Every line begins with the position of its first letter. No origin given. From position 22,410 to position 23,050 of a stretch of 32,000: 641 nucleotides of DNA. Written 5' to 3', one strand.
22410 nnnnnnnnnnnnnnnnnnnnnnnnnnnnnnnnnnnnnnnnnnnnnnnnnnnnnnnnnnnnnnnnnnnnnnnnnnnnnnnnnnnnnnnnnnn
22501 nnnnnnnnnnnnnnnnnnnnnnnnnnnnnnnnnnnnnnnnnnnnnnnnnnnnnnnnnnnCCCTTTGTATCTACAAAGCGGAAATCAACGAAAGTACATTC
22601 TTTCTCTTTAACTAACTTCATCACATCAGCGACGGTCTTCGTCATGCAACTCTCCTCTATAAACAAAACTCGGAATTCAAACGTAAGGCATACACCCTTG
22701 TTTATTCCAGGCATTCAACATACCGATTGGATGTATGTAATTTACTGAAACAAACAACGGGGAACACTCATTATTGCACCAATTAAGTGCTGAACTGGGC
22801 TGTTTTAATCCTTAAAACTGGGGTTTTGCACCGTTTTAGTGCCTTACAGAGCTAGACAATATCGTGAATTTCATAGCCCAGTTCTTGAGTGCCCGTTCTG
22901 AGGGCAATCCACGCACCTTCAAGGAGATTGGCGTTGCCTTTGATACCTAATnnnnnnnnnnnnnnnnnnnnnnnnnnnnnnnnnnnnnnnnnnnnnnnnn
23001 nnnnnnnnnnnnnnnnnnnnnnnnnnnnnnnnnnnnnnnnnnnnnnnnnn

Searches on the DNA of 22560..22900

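Call 56: search_rna_families(source=window, start=22560, end=22900, threshold=evalue, max_evalue=1)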
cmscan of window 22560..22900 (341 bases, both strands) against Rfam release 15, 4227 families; matches with E-value up to 1: 0.
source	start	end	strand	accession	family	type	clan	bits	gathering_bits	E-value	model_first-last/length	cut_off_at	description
